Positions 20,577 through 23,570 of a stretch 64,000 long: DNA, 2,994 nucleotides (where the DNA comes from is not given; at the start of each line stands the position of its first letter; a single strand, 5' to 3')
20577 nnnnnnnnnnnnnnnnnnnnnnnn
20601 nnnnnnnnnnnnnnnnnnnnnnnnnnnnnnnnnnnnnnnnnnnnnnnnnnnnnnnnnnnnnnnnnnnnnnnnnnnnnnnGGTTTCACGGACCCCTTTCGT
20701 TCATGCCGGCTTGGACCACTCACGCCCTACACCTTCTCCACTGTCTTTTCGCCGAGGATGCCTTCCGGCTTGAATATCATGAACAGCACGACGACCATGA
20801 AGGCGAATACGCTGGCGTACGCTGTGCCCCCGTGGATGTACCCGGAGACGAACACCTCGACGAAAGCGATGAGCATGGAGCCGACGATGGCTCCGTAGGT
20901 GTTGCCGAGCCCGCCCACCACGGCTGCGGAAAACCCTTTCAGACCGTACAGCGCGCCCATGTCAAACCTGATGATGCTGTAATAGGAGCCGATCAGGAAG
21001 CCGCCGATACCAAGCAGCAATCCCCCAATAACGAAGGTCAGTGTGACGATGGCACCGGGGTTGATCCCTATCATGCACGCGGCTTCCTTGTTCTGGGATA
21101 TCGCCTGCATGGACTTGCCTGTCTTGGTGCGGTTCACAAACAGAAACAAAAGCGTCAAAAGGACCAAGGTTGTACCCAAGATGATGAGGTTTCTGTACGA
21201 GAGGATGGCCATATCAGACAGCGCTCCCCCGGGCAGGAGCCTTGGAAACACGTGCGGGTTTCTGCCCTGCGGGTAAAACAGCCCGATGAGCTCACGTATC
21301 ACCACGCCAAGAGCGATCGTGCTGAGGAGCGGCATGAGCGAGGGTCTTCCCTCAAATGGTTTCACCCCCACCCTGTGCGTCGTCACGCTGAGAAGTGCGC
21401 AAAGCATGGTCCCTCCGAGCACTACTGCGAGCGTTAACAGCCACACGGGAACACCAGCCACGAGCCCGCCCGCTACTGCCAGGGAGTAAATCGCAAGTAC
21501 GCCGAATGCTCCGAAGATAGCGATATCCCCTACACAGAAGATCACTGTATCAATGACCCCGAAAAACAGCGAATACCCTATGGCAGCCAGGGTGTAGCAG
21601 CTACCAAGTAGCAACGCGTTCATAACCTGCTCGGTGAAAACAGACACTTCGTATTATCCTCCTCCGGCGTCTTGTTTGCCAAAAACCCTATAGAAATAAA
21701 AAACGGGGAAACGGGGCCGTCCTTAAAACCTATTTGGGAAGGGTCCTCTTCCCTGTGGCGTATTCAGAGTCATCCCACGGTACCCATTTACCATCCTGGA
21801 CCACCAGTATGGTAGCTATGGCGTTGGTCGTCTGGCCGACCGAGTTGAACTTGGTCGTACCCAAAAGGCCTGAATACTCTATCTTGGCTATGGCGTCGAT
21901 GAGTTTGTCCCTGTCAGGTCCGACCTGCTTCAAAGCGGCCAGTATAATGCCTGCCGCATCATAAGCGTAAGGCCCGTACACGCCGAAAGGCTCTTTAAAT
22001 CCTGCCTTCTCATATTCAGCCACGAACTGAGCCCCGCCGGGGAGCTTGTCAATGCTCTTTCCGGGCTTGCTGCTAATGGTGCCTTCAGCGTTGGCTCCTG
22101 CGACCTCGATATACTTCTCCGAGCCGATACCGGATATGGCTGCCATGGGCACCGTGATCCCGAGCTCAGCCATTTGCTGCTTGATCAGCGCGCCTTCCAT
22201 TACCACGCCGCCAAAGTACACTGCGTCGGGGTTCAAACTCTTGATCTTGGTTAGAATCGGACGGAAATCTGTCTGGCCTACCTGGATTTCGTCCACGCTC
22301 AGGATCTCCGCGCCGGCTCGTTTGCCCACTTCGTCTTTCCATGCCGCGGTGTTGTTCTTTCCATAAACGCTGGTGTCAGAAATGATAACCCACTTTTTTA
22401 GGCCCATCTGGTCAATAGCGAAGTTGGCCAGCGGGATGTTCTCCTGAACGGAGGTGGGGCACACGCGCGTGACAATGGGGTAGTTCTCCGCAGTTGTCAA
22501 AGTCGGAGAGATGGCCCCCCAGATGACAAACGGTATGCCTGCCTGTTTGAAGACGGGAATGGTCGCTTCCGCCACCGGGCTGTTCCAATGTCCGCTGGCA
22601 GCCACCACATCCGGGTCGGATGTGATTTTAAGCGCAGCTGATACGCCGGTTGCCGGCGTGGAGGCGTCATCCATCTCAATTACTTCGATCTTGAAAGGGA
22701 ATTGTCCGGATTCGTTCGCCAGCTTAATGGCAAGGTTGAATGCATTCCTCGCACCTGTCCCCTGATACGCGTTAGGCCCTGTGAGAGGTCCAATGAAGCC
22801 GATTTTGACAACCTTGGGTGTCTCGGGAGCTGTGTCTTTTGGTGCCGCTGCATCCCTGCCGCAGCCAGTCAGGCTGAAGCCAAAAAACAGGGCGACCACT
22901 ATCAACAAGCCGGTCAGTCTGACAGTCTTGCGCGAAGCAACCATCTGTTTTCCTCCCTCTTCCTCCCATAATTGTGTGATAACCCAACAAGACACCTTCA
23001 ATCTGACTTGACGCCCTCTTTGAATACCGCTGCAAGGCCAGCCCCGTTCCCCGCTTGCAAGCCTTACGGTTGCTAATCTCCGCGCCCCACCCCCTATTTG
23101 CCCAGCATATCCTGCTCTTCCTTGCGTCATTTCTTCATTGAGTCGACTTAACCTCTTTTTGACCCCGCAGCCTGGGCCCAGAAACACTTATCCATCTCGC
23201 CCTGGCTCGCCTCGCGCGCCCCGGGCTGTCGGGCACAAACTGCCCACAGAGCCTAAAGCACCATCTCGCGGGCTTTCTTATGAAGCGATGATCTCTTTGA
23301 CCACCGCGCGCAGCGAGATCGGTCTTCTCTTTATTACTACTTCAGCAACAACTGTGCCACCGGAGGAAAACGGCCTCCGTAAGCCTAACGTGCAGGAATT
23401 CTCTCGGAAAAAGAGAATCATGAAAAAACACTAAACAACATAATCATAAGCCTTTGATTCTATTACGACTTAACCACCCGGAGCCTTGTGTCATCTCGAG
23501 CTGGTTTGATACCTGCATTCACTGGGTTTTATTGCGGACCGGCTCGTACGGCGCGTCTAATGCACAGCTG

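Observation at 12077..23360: A Liv-type ABC transporter operon is split by two complete molybdenum-hydroxylase gene sets in L-M-S / M-S-L order and carries a sigma-54 promoter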

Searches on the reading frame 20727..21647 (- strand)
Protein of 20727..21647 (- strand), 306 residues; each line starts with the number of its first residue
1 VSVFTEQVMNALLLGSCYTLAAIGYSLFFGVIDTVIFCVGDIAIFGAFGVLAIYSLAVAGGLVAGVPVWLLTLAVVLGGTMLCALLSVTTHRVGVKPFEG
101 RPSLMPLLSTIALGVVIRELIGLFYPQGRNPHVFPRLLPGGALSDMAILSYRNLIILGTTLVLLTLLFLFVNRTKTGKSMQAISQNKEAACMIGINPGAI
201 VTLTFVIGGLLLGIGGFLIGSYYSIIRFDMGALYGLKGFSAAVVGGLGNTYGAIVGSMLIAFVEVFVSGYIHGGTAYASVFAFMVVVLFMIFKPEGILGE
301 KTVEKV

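Call 3: search_protein_families(library=pfam, proteins=[window:20727-21647:-])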
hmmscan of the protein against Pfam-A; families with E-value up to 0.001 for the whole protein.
window:20727-21647:- (306 aa): 1 family
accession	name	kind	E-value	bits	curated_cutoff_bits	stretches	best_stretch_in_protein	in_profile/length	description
PF02653.21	BPD_transp_2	-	1.7e-29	103.2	26.8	1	9-289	3-268/269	Branched-chain amino acid transport system / permease component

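Call 9: search_protein_families(library=ncbifam, proteins=[window:20727-21647:-], max_evalue=1e-10)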
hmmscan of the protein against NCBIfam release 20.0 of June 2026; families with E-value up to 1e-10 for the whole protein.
window:20727-21647:- (306 aa): 3 families
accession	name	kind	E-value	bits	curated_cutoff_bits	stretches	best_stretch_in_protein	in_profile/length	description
NF008011.0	PRK10740.1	equivalog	6.2e-37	127.9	379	1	4-306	8-308/308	high-affinity branched-chain amino acid ABC transporter permease LivH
TIGR03409.1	urea_trans_UrtB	equivalog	1.8e-32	113.2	250.3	1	6-301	2-289/291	urea ABC transporter permease subunit UrtB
TIGR03622.1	urea_t_UrtB_arc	equivalog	7.5e-13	48.4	374.25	1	19-299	15-278/284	urea ABC transporter, permease protein UrtB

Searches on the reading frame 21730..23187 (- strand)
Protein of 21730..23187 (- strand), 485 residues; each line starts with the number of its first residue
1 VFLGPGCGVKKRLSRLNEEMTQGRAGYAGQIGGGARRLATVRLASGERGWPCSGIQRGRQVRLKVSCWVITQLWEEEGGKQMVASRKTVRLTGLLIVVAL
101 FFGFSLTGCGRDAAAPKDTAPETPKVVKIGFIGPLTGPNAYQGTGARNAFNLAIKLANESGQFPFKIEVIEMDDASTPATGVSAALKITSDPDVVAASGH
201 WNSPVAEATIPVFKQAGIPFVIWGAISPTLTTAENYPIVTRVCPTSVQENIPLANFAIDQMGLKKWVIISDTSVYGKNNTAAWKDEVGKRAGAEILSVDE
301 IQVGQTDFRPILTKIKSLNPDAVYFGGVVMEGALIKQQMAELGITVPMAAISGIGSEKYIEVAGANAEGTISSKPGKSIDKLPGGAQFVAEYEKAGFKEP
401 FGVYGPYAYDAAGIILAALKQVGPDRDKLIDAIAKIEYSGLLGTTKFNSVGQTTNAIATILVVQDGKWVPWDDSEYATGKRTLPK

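Call 3: search_protein_families(library=pfam, proteins=[window:21730-23187:-])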
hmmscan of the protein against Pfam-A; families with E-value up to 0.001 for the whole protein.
window:21730-23187:- (485 aa): 3 families
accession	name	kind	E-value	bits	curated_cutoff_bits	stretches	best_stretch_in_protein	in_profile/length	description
PF13458.12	Peripla_BP_6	-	2.2e-52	179.3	31.7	1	127-458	2-334/343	Periplasmic binding protein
PF01094.35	ANF_receptor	-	3.2e-18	66.4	25.4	1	147-464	3-351/353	Receptor family ligand binding region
PF13433.12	Peripla_BP_5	-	1.2e-15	57.9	27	1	127-460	1-333/363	Periplasmic binding protein domain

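Call 9: search_protein_families(library=ncbifam, proteins=[window:21730-22944:-], max_evalue=1e-10)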
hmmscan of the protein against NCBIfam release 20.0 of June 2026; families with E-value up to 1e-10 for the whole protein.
window:21730-22944:- (404 aa): 2 families
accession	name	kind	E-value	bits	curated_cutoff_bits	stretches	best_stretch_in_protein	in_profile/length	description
NF011933.0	PRK15404.1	subfamily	2.2e-36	125.7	477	1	44-371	25-349/370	high-affinity branched-chain amino acid ABC transporter substrate-binding protein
TIGR03407.1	urea_ABC_UrtA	exception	6.4e-17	61.5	492.75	1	46-385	1-343/361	urea ABC transporter substrate-binding protein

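Call 42: search_solved_structures(query=window:21730-22944:-, max_evalue=1e-10)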
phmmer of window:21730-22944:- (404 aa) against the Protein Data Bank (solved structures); distinct sequences matched with E-value up to 1e-10: 22.
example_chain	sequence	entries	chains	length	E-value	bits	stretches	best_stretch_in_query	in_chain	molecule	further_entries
4n0q_A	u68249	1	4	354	3.8e-30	108.3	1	46-388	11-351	Leu/Ile/Val-binding protein homolog 3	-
1usg_A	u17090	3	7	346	8.6e-27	97.3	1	46-347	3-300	LEUCINE-SPECIFIC BINDING PROTEIN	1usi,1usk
2lbp_A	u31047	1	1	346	1.2e-26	96.8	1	46-347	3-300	LEUCINE-BINDING PROTEIN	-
3ip5_A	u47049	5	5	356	2.4e-26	95.8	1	49-371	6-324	ABC transporter, substrate binding protein (Amino acid)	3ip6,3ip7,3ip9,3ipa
3ipc_A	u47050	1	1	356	1.1e-25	93.7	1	49-371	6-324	ABC transporter, substrate binding protein (Amino acid)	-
1z15_A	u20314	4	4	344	7.8e-25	90.8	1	46-341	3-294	Leu/Ile/Val-binding protein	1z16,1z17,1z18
2liv_A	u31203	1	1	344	2.9e-24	89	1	46-341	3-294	LEUCINE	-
8z0g_A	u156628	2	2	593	4.7e-24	88.3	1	48-341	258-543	Leu/Ile/Val-binding protein,Leu/Ile/Val-binding protein,mNeonGreen | NeIle,Leu/Ile/Val-binding protein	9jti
3hut_A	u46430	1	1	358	4.5e-23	85.1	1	47-387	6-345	putative branched-chain amino acid ABC transporter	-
3td9_A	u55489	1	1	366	1.1e-22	83.8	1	43-382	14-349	Branched chain amino acid ABC transporter, periplasmic amino acid-binding protein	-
4ey3_A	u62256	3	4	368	2.8e-22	82.4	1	45-360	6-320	Twin-arginine translocation pathway signal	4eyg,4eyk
4gnr_A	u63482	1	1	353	3.1e-21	79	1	43-386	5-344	ABC transporter substrate-binding protein-branched chain amino acid transport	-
4zpj_A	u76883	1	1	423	1.8e-16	63.3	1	32-382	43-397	Extracellular ligand-binding receptor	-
4q6w_A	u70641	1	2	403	6.7e-16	61.4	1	39-304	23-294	Putative leu/ile/val-binding protein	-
4mpt_A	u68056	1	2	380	9.4e-16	60.9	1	45-310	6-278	Putative leu/ile/val-binding protein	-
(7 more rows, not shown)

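Call 79: find_homologous_proteins(query=window:21730-22944:-, max_evalue=1e-30)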
Query window:21730-22944:- (404 aa): 2395 proteins with E <= 1e-30 among 8000 candidates; the best 120 are listed.
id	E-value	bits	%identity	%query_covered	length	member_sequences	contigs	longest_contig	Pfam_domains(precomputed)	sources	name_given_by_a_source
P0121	1.2e-263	892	100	100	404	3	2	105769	PF01094.35,PF13433.13,PF13458.13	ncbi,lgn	ncbi:MAG: branched-chain amino acid ABC transporter substrate-binding protein [Bacillota bacterium]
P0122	9.6e-200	682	75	100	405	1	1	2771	PF01094.35,PF13433.13,PF13458.13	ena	-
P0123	2.1e-199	680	75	100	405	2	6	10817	PF01094.35,PF13433.13,PF13458.13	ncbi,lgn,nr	ncbi:MAG: branched-chain amino acid ABC transporter substrate-binding protein [Actinobacteria bacter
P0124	3.2e-195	667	78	94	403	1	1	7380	PF01094.35,PF13433.13,PF13458.13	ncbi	-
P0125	1.5e-174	599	69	97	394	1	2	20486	PF01094.35,PF13433.13,PF13458.13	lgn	-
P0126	3.7e-171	587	67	99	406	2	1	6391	PF01094.35,PF13433.13,PF13458.13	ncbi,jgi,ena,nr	ncbi:MAG TPA: branched-chain amino acid ABC transporter substrate-binding protein [Symbiobacteriacea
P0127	2.0e-167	575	69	89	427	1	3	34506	PF01094.35,PF13433.13,PF13458.13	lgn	-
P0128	4.7e-167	574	64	99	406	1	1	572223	PF01094.35,PF13433.13,PF13458.13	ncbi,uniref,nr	ncbi:branched-chain amino acid ABC transporter substrate-binding protein [Moorella sulfitireducens]|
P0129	8.0e-167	573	64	99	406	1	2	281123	PF01094.35,PF13433.13,PF13458.13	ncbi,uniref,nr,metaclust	ncbi:Leu/Ile/Val-binding protein [Moorella glycerini]|uniref:Leucine-, isoleucine-, valine-, threoni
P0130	1.8e-166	572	65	99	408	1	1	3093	PF01094.35,PF13433.13,PF13458.13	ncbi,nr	ncbi:MAG TPA: branched-chain amino acid ABC transporter substrate-binding protein [Symbiobacteriacea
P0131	1.8e-165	569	65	99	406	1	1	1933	PF01094.35,PF13433.13,PF13458.13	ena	-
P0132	2.3e-164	565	66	93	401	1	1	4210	PF01094.35,PF13433.13,PF13458.13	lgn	-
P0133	3.9e-164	564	66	94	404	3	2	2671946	PF01094.35,PF13433.13,PF13458.13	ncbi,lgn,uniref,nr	ncbi:branched-chain amino acid ABC transporter substrate-binding protein [Neomoorella humiferrea]|un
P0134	3.6e-163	561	63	99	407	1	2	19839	PF01094.35,PF13433.13,PF13458.13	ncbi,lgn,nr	ncbi:MAG: branched-chain amino acid transport system substrate-binding protein [Clostridia bacterium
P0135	1.7e-161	556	68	89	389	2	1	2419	PF01094.35,PF13433.13,PF13458.13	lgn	-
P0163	1.5e-148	513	59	99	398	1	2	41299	PF01094.35,PF13433.13,PF13458.13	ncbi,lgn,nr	ncbi:MAG: branched-chain amino acid ABC transporter substrate-binding protein [Spirochaetia bacteriu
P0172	9.8e-146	504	62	90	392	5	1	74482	PF01094.35,PF13433.13,PF13458.13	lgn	-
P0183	1.7e-142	493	60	93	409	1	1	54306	PF01094.35,PF13433.13,PF13458.13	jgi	jgi:branched-chain amino acid transport system substrate-binding protein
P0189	4.5e-141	488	57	98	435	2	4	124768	PF01094.35,PF13433.13,PF13458.13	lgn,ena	-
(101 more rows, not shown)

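Call 80: find_encoding_contigs(protein=P0163, flank=10000, max_places=1)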
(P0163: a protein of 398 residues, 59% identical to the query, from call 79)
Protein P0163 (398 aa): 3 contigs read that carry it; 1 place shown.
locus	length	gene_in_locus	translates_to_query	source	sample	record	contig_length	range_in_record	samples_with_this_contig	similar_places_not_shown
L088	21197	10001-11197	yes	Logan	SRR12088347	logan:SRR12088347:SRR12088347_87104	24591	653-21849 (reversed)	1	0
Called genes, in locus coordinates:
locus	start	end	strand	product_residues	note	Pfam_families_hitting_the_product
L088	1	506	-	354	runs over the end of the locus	PF01992:vATP-synt_AC39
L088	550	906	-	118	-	-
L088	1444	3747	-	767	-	PF01315:Ald_Xan_dh_C, PF02738:MoCoBD_1, PF20256:MoCoBD_2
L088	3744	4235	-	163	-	PF00111:Fer2, PF13085:Fer2_3 (weak), PF01799:Fer2_2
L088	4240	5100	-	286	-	PF00941:FAD_binding_5, PF01565:FAD_binding_4 (faint), PF03450:CO_deh_flav_C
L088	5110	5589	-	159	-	PF00111:Fer2, PF01799:Fer2_2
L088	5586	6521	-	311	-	PF00941:FAD_binding_5, PF03450:CO_deh_flav_C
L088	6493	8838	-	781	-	PF01315:Ald_Xan_dh_C, PF02738:MoCoBD_1, PF20256:MoCoBD_2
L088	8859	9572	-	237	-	PF01614:IclR_C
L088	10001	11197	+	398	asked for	PF13433:Peripla_BP_5, PF13458:Peripla_BP_6, PF01094:ANF_receptor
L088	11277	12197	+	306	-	PF02653:BPD_transp_2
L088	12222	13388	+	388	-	PF02653:BPD_transp_2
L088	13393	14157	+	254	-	PF00005:ABC_tran, PF13304:AAA_21 (faint), PF12399:BCA_ABC_TP_C (weak)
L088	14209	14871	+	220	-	PF00005:ABC_tran, PF13304:AAA_21 (faint)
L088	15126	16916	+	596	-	PF07695:7TMR-DISM_7TM, PF00990:GGDEF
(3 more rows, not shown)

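Call 81: find_encoding_contigs(protein=P0189, flank=10000, max_places=1)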
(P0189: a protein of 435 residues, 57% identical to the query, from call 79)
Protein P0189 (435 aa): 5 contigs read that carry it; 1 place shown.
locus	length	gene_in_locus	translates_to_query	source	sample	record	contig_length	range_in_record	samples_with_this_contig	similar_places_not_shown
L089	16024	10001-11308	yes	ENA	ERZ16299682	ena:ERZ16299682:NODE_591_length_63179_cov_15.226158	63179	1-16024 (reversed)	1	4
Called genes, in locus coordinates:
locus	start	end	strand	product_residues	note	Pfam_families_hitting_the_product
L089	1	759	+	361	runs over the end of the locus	PF01032:FecCD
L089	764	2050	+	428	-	PF00005:ABC_tran, PF02463:SMC_N (weak), PF13304:AAA_21 (faint), PF27219:MJ0874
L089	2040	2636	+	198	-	PF02283:CobU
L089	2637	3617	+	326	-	PF03186:CobD_Cbib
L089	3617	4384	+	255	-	PF02654:CobS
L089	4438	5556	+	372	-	PF00155:Aminotran_1_2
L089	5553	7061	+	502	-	PF01656:CbiA, PF13500:AAA_26, PF07685:GATase_3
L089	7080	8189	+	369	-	PF02277:DBI_PRT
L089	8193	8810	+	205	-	PF00300:His_Phos_1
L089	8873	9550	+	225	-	PF01902:Diphthami_syn_2_N, PF28410:Diphthami_syn_2_C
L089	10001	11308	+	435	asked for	PF13433:Peripla_BP_5, PF13458:Peripla_BP_6, PF01094:ANF_receptor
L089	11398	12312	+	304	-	PF02653:BPD_transp_2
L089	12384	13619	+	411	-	PF02653:BPD_transp_2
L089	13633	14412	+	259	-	PF00005:ABC_tran, PF13304:AAA_21 (faint), PF12399:BCA_ABC_TP_C (weak)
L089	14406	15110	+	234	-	PF00005:ABC_tran, PF13304:AAA_21 (faint)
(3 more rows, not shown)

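Call 82: find_encoding_contigs(protein=P0172, flank=10000, max_places=1)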
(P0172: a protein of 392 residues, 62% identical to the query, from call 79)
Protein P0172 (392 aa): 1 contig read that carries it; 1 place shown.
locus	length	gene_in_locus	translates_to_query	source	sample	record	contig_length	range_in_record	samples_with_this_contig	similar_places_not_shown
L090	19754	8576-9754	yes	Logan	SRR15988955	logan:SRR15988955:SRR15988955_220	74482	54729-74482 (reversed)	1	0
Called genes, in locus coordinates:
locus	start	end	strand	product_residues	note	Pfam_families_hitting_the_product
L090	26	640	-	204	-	-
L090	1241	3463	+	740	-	PF03971:IDH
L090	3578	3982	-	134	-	PF01243:PNPOx_N, PF16242:Pyrid_ox_like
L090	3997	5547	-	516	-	PF01039:Carboxyl_trans, PF03255:ACCA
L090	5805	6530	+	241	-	PF00583:Acetyltransf_1 (weak)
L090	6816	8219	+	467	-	PF01979:Amidohydro_1, PF07969:Amidohydro_3 (weak)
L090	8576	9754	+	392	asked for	PF13433:Peripla_BP_5, PF13458:Peripla_BP_6, PF01094:ANF_receptor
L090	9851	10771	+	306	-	PF02653:BPD_transp_2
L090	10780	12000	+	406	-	PF02653:BPD_transp_2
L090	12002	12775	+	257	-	PF00005:ABC_tran, PF13304:AAA_21 (faint), PF12399:BCA_ABC_TP_C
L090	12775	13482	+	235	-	PF00005:ABC_tran, PF13304:AAA_21 (faint)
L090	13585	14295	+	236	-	PF00072:Response_reg, PF00486:Trans_reg_C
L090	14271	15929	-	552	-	PF02518:HATPase_c (weak)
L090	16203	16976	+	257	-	PF01978:TrmB (weak), PF09339:HTH_IclR, PF13412:HTH_24 (weak), PF01614:IclR_C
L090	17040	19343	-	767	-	PF01315:Ald_Xan_dh_C, PF02738:MoCoBD_1, PF20256:MoCoBD_2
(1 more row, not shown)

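Call 83: find_encoding_contigs(protein=P0183, flank=10000, max_places=1)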
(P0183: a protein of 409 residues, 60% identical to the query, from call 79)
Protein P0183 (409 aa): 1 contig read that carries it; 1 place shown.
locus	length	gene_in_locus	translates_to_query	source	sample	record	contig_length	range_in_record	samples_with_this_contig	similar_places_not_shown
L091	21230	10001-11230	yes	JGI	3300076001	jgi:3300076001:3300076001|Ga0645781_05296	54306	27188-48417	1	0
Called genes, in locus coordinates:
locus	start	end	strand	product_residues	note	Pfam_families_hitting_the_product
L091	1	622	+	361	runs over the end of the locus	PF01032:FecCD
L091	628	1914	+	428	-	PF00005:ABC_tran, PF02463:SMC_N (faint), PF13304:AAA_21 (faint), PF27219:MJ0874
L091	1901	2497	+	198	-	PF02283:CobU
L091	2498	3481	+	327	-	PF03186:CobD_Cbib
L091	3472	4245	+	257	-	PF02654:CobS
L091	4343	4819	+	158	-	PF00155:Aminotran_1_2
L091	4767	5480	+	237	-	PF00155:Aminotran_1_2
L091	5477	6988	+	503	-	PF01656:CbiA, PF13500:AAA_26, PF07685:GATase_3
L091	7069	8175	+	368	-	PF02277:DBI_PRT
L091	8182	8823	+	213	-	PF00300:His_Phos_1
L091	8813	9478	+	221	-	PF01902:Diphthami_syn_2_N, PF28410:Diphthami_syn_2_C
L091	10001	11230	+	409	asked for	PF13433:Peripla_BP_5, PF13458:Peripla_BP_6, PF01094:ANF_receptor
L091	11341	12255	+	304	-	PF02653:BPD_transp_2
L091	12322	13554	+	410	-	PF02653:BPD_transp_2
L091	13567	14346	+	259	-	PF00005:ABC_tran, PF13304:AAA_21 (faint), PF12399:BCA_ABC_TP_C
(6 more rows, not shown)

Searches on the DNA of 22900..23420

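Call 51: search_rna_families(source=window, start=22900, end=23420, threshold=evalue, max_evalue=1)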
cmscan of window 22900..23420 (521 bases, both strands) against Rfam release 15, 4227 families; matches with E-value up to 1: 0.
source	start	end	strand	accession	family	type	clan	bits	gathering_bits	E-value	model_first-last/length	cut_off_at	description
